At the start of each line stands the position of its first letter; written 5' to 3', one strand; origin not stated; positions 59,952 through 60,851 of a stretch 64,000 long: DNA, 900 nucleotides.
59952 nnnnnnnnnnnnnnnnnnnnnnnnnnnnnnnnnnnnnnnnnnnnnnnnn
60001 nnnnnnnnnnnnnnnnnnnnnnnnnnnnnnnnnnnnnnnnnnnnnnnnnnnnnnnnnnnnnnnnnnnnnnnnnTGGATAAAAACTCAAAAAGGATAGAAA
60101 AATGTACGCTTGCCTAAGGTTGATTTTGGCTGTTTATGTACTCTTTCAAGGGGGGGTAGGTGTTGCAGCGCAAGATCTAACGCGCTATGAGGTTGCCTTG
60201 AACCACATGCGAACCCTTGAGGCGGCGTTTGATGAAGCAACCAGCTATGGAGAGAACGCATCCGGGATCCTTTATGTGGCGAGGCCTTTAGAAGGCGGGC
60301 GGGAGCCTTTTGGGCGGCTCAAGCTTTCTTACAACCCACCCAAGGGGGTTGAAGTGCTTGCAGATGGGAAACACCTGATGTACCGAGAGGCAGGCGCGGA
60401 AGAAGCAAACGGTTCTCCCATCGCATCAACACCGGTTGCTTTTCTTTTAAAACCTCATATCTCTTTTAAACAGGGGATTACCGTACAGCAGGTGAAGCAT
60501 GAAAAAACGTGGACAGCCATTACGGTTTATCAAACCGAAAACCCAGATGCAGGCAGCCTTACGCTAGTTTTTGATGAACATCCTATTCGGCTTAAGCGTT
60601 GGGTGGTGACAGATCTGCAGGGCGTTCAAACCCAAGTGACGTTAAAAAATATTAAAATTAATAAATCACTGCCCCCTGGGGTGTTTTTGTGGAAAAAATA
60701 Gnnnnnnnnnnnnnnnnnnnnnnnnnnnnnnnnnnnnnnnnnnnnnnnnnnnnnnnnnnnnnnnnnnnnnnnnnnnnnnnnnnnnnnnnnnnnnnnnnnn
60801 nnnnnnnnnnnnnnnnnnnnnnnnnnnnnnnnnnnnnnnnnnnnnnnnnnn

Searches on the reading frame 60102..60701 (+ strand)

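Call 18: search_protein_families(library=pfam, max_evalue=0.00001, proteins=[window:60102-60701:+])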
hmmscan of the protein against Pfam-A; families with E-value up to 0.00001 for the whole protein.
window:60102-60701:+ (199 aa): 1 family
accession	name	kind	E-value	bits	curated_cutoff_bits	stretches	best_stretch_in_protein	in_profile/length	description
PF03548.22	LolA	-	9.2e-18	65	23.6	1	35-195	2-162/165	Outer membrane lipoprotein carrier protein LolA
